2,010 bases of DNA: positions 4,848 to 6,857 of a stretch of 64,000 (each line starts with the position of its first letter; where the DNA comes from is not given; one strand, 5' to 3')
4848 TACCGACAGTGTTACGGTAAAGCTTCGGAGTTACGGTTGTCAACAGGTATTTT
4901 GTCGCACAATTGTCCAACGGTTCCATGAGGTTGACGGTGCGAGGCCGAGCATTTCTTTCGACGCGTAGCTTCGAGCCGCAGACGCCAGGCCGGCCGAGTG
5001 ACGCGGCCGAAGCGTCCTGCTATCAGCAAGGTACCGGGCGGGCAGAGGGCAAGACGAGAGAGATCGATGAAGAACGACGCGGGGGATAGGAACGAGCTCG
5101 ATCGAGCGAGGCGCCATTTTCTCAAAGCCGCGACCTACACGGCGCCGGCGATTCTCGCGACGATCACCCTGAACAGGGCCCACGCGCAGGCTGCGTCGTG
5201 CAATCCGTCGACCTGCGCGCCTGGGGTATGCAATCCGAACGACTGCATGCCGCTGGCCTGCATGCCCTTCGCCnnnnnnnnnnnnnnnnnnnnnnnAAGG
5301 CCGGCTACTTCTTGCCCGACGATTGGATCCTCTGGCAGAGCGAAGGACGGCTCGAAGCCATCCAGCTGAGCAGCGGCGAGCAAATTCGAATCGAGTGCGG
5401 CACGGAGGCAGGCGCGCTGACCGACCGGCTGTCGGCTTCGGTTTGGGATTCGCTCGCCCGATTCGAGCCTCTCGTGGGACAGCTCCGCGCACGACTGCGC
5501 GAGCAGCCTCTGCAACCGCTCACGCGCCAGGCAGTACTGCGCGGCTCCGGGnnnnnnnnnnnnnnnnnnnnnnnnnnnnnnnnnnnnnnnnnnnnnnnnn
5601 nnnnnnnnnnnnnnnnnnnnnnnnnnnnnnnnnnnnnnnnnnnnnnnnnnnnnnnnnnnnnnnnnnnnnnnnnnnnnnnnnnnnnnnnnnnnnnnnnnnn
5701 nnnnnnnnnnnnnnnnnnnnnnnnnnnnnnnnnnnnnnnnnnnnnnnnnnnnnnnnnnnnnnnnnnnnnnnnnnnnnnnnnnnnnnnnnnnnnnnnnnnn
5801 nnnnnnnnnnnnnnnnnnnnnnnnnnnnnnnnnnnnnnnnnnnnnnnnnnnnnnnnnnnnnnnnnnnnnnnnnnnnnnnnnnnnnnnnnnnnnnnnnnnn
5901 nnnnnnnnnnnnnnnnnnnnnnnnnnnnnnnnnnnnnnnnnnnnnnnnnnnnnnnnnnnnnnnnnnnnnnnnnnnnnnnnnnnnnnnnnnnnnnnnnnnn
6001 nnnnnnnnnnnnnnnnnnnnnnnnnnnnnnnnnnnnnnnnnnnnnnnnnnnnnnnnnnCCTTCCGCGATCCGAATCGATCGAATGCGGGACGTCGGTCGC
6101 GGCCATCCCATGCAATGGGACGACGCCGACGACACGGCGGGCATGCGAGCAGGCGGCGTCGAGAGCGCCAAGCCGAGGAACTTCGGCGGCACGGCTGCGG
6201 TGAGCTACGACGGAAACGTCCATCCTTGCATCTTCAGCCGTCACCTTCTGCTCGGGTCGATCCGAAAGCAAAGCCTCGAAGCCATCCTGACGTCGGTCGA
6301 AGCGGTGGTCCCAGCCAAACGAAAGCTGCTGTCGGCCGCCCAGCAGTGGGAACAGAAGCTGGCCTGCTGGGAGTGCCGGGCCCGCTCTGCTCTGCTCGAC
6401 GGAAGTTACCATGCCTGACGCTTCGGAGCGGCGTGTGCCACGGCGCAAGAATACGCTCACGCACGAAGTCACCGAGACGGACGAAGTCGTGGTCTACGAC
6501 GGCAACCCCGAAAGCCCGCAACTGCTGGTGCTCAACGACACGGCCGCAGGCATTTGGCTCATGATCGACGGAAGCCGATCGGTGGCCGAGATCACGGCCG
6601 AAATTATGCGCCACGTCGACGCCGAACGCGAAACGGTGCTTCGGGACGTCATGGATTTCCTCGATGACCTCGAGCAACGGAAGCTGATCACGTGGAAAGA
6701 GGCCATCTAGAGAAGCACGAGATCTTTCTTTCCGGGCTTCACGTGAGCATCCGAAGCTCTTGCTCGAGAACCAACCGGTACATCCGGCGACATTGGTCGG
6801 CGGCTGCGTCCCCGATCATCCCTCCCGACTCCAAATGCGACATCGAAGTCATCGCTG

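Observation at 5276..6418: Radical SAM enzyme with a ~100-aa N-terminal extension and an abridged (3-Cys) SPASM/twitch-like tail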

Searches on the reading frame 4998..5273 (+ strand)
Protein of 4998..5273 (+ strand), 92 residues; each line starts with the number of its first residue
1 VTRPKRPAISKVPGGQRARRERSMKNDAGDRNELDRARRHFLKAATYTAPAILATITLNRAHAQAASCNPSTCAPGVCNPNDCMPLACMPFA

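Call 3: search_protein_families(library=pfam, proteins=[window:4998-5273:+], max_evalue=0.1)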
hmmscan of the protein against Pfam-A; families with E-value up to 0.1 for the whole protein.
window:4998-5273:+ (92 aa): 1 family
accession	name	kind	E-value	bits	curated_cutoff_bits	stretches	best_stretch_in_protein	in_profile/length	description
PF13885.11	Keratin_B2_2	-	0.0094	16.2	27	1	66-90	20-44/45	Keratin, high sulfur B2 protein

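Call 4: search_protein_families(library=ncbifam, proteins=[window:4998-5273:+], max_evalue=0.1)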
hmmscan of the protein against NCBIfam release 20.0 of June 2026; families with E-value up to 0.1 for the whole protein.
window:4998-5273:+ (92 aa): 1 family
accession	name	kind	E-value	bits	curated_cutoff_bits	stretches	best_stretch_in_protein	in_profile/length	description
TIGR02811.1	formate_TAT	hypoth_equivalog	0.034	14.5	48.45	1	31-67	4-41/66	formate dehydrogenase region TAT target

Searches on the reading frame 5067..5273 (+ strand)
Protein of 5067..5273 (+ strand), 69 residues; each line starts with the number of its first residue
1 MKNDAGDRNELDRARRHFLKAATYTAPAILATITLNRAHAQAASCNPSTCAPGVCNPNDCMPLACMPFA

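Call 66: search_protein_families(library=pfam, alignment_id=A4, max_evalue=10)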
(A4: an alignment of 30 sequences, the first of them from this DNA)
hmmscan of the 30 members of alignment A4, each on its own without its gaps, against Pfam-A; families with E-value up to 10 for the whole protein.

A. member 1, seq(69 aa): 1 family
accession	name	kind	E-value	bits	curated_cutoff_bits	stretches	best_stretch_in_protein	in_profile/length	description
PF13885.11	Keratin_B2_2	-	0.0038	17.5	27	1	43-67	20-44/45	Keratin, high sulfur B2 protein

B. families by the number of members that match (of 30 scanned): 9 families
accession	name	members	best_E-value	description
PF13885.11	Keratin_B2_2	10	0.0031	Keratin, high sulfur B2 protein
PF10518.14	TAT_signal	3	0.083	TAT (twin-arginine translocation) pathway signal sequence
PF05287.17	PMG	1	0.00088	PMG protein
PF20352.3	DUF6647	1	0.021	Domain of unknown function (DUF6647)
PF06596.16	PsbX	1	0.023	Photosystem II reaction centre X protein (PsbX)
PF19946.4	DUF6408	1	0.15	Family of unknown function (DUF6408)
PF09350.15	DJC28_CD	1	0.22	DnaJ homologue, subfamily C, member 28, conserved domain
PF16558.10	AZUL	1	0.27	Amino-terminal Zinc-binding domain of ubiquitin ligase E3A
PF12845.12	TBD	1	7.5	TBD domain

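Call 67: search_protein_families(library=ncbifam, alignment_id=A4, max_evalue=10)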
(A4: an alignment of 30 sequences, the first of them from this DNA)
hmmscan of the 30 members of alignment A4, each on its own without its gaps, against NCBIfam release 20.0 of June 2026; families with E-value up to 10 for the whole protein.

A. member 1, seq(69 aa): 3 families
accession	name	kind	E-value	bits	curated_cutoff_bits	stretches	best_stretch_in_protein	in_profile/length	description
TIGR02811.1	formate_TAT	hypoth_equivalog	0.018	15.3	48.45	1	8-44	4-41/66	formate dehydrogenase region TAT target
TIGR01409.1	TAT_signal_seq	domain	0.1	13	16.7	1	15-40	3-29/29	twin-arginine translocation signal domain-containing protein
NF008300.0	PRK11088.1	equivalog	0.12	11.9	303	1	3-26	46-69/272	23S rRNA (guanine(745)-N(1))-methyltransferase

B. families by the number of members that match (of 30 scanned): 8 families
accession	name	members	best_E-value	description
TIGR02811.1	formate_TAT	11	0.0056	formate dehydrogenase region TAT target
TIGR01409.1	TAT_signal_seq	4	0.023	twin-arginine translocation signal domain-containing protein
NF008300.0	PRK11088.1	3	0.1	23S rRNA (guanine(745)-N(1))-methyltransferase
NF047587.1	lipo_LIC11073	1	0.039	LIC11073 family putative lipoprotein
NF050091.1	ArAmAcExpYddG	1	0.12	aromatic amino acid exporter YddG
NF004880.0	PRK06241.2-1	1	0.22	phosphoenolpyruvate synthase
NF010680.0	PRK14079.1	1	0.26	recombination protein F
NF010519.0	PRK13922.13-4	1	1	rod shape-determining protein MreC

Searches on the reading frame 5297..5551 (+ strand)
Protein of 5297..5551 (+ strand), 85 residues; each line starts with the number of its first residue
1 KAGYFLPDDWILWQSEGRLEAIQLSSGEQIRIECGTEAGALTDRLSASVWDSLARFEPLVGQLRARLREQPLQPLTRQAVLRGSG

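Call 23: search_protein_families(library=pfam, alignment_id=A2, max_evalue=10)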
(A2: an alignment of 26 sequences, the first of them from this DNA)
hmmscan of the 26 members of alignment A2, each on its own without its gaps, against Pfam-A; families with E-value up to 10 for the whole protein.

A. member 1, seq(85 aa): 1 family
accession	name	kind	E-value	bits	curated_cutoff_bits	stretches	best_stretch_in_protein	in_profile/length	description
PF25158.1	ABCA11_C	-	0.16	12.3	27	1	15-37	16-38/55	ABC transporter A family member 11-like, C-terminal domain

B. families by the number of members that match (of 26 scanned): 4 families
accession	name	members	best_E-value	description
PF09465.16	LBR_tudor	1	0.11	Lamin-B receptor of TUDOR domain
PF25158.1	ABCA11_C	1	0.16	ABC transporter A family member 11-like, C-terminal domain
PF08841.16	DDR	1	0.19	Diol dehydratase reactivase ATPase-like domain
PF25327.1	UBL_ZFAND1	1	0.28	ZFAND1-like ubiquitin-like domain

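Call 24: search_solved_structures(query=A2, max_evalue=10, show_alignments=2)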
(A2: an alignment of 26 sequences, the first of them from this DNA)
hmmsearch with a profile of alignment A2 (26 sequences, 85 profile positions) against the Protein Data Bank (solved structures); distinct sequences matched with E-value up to 10: 6.
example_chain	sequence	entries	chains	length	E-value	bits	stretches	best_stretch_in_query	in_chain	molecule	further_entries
2y7c_B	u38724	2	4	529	0.42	14.3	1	8-65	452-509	TYPE I RESTRICTION ENZYME ECOKI M PROTEIN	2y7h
2ar0_A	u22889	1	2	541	0.43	14.3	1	8-65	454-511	Type I restriction enzyme EcoKI M protein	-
8cuy_A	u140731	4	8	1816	1.2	12.8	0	47-77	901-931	Polyketide synthase PKS13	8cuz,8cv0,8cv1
7uk4_A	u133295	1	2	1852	1.3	12.7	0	47-77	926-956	Polyketide synthase PKS13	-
7nwg_a2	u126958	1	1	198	1.4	12.6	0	26-59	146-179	ribosomal protein eS25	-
2dua_A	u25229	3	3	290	3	11.5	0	45-67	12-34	Phosphonopyruvate hydrolase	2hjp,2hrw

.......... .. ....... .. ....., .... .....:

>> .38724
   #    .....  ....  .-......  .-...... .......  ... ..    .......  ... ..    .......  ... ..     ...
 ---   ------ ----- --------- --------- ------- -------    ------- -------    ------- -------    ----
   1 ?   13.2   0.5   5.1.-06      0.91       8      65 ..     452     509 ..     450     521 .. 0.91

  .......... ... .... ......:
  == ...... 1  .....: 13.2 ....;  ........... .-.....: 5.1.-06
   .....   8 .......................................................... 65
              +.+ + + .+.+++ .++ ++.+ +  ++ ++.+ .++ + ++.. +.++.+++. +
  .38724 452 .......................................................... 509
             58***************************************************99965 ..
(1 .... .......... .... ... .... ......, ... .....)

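Call 33: predict_structure(alignment_id=A2)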
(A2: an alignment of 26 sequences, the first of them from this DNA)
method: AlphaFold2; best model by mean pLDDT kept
length: 85 residues; sequences in the alignment: 26
mean_pLDDT: 82.5   pTM: 0.69
mean pLDDT of the five models: 82.5, 81.8, 80.8, 79.3, 76.4
residues with pLDDT >= 90: 25; 70-90: 47; 50-70: 13; < 50: 0
segments of 3 or more residues with pLDDT < 50: none
pLDDT, mean of each block of 10 residues (from residue 1): 87 87 92 67 71 89 89 85 67
secondary structure, 60 per line:
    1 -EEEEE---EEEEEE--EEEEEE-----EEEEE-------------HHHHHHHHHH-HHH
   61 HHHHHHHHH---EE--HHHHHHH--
elements in order: E2-6 E10-15 E18-23 E29-33 H47-56 H58-69 H77-83

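Call 35: fold_search(model_id=the predicted structure, library=pdb)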
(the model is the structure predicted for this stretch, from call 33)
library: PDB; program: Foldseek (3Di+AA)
matches with E <= 10: 896; with E <= 0.001: 0
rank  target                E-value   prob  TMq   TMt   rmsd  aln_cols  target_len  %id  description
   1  5v1v_A                1.0e-01  0.57  0.35  0.34   9.6        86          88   14  TbiB1 in Complex with the TbiA(alpha) Leader Peptide (released 2018-09-05)
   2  5v1u_A                1.7e-01  0.60  0.34  0.35   8.3        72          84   14  TbiB1 in Complex with the TbiA(beta) Leader Peptide (released 2018-09-05)
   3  5v1u_B                2.2e-01  0.54  0.35  0.34   8.4        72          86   17  TbiB1 in Complex with the TbiA(beta) Leader Peptide (released 2018-09-05)
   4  2pn2                  2.4e-01  0.41  0.35  0.24  10.6        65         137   22  CRYSTAL STRUCTURE OF A PUTATIVE OSMOTIC STRESS INDUCED AND DETOXIFICATION RESPONSE PROTEIN (PSYC_0566) FROM PSYCHROBACTE (released 2007-05-08)
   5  3dpo_B                3.2e-01  0.20  0.25  0.11   9.4        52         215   21  Crystal structure of the substrate binding domain of E. coli DnaK in complex with a short pyrrhocoricin-derived inhibi (released 2009-03-10)
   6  4r5l_B                4.7e-01  0.15  0.26  0.11  10.5        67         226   21  Crystal structure of the DnaK C-terminus (Dnak-SBD-C) (released 2014-09-10)
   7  4r5l_C                4.7e-01  0.11  0.24  0.11  16.0        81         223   20  Crystal structure of the DnaK C-terminus (Dnak-SBD-C) (released 2014-09-10)
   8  3dpp_B                5.0e-01  0.21  0.27  0.12   9.6        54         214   20  Crystal structure of the substrate binding domain of E. coli DnaK in complex with a long pyrrhocoricin-derived inhibit (released 2009-03-10)
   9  3dob_B                5.0e-01  0.13  0.24  0.15  10.2        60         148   23  Peptide-binding domain of Heat shock 70 kDa protein F44E5.5 from C.elegans. (released 2008-07-22)
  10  6zhi_D                5.0e-01  0.10  0.23  0.11  11.3        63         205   16  Structure of the Plasmodium falciparum Hsp70-x substrate binding domain in complex with hydrophobic peptide (released 2020-09-09)
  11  3dpo_A                5.3e-01  0.21  0.27  0.12   9.6        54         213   20  Crystal structure of the substrate binding domain of E. coli DnaK in complex with a short pyrrhocoricin-derived inhibi (released 2009-03-10)
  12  5e85                  6.0e-01  0.12  0.26  0.11  11.6        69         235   13  isolated SBD of BiP (released 2015-12-30)
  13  8ffz_F                6.4e-01  0.77  0.35  0.05   1.3        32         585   16  TFIIIA-TFIIIC-Brf1-TBP complex bound to 5S rRNA gene (released 2023-06-21)
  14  4ezp_B                6.8e-01  0.18  0.27  0.12   9.6        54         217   20  Crystal structure of the substrate binding domain of E.coli DnaK in complex with A3-APO(residues 1 to 20) (released 2013-04-17)
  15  6do3_B                7.3e-01  0.35  0.28  0.09   3.4        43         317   12  KLHDC2 ubiquitin ligase in complex with SelK C-end degron (released 2018-12-19)
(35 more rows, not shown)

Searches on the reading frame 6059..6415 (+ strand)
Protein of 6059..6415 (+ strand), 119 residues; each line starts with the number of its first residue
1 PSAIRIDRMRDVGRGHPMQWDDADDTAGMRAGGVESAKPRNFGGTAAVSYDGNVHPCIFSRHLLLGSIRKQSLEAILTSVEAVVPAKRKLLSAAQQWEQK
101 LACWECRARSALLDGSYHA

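Call 32: search_solved_structures(query=A3, max_evalue=10, show_alignments=5)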
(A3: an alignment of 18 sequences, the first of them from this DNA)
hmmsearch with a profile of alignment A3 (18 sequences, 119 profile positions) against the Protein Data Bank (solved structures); distinct sequences matched with E-value up to 10: 4.
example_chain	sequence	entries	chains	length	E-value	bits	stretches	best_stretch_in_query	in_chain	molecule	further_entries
4k37_A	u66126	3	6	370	0.11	15.8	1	46-82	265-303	Anaerobic sulfatase-maturating enzyme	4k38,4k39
4k36_A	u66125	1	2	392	0.12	15.7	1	46-82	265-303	Anaerobic sulfatase-maturating enzyme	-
4m7t_A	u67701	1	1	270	0.53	13.6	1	46-107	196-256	BtrN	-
4m7s_A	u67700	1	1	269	0.54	13.6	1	46-107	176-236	BtrN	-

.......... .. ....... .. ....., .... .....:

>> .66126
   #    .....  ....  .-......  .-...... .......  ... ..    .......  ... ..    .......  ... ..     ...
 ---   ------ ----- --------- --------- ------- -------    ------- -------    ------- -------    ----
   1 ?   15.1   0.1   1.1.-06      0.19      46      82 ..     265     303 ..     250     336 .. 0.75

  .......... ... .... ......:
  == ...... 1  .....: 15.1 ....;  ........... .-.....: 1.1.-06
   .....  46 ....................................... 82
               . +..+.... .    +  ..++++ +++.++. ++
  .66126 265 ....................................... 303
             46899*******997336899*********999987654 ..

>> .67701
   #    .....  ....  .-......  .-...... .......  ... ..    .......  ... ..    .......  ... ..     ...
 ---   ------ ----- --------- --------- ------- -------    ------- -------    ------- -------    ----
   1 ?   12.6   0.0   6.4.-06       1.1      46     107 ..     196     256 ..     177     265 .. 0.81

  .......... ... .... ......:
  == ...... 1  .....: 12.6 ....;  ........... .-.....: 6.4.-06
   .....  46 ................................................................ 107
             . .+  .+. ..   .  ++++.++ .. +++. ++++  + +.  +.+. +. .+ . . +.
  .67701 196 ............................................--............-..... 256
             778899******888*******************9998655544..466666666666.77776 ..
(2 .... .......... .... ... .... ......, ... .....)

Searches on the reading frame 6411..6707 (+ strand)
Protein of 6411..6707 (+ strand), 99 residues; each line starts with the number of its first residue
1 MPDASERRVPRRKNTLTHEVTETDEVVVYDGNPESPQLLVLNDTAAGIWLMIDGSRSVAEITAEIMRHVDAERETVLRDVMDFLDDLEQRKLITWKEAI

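Call 3: search_protein_families(library=pfam, proteins=[window:6411-6707:+], max_evalue=0.1)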
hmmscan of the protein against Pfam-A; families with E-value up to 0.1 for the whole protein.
window:6411-6707:+ (99 aa): 2 families
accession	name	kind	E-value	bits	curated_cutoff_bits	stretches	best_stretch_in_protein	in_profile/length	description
PF05402.18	PqqD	-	1.2e-16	61.3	23.4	1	32-93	6-67/67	Coenzyme PQQ synthesis protein D (PqqD)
PF21782.3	PKMT_2nd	-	0.097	13.5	27.8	0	40-91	29-80/98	PKMT, C-terminal winged helix domain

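Call 4: search_protein_families(library=ncbifam, proteins=[window:6411-6707:+], max_evalue=0.1)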
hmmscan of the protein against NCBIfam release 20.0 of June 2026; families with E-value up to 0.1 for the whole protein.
window:6411-6707:+ (99 aa): 9 families
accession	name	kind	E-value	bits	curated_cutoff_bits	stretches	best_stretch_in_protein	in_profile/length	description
TIGR03859.1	PQQ_PqqD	equivalog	2.9e-09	36.7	46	1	37-93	25-80/81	pyrroloquinoline quinone biosynthesis peptide chaperone PqqD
TIGR04302.1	geo_PqqD_fam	equivalog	7e-08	32.9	100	1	37-94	45-101/102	GeoRSP system PqqD family peptide chaperone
TIGR04248.1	SCM_PqqD_rel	equivalog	7.9e-07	29.2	100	1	32-92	20-80/84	SynChlorMet cassette protein ScmD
NF002535.0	PRK02079.1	equivalog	4e-06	26.5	101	1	38-94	35-90/92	pyrroloquinoline quinone biosynthesis peptide chaperone PqqD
NF033530.1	lasso_PqqD_Strm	exception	1.2e-05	25.4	70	1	37-93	22-78/78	lasso peptide biosynthesis PqqD family chaperone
NF033536.1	lasso_PqqD_Bac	exception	1.6e-05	25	80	1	42-94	35-87/88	lasso peptide biosynthesis PqqD family chaperone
TIGR04353.1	PqqD_rel_X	equivalog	0.0011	19.8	35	1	24-93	3-73/74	HPr-rel-A system PqqD family peptide chaperone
NF050149.1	RiPP_bind_ApyI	equivalog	0.013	14.8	200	1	11-81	179-250/260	RiPP maturation protein ApyI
NF050069.2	PqqD_rel_WgkC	exception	0.061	13.3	110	1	23-93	18-86/103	PqqD family peptide maturation chaperone WgkC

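Call 50: search_solved_structures(query=window:6411-6707:+, max_evalue=1)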
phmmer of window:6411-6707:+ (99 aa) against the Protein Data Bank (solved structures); distinct sequences matched with E-value up to 1: 6.
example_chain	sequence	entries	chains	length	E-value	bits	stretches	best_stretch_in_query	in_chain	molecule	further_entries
5v1u_A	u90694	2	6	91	0.018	18.6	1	40-93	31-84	TbiB1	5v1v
3g2b_A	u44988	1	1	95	0.036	17.6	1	37-93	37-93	Coenzyme PQQ synthesis protein D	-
9x8z_B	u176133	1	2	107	0.036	17.6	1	34-93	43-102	PqqD family protein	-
5sxy_A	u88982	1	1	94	0.11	16.1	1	39-93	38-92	Bifunctional coenzyme PQQ synthesis protein C/D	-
6jx3_B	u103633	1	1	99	0.67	13.5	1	20-89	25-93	TfuB1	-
5vrd_D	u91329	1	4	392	0.99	13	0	39-93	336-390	Bifunctional coenzyme PQQ synthesis protein C/D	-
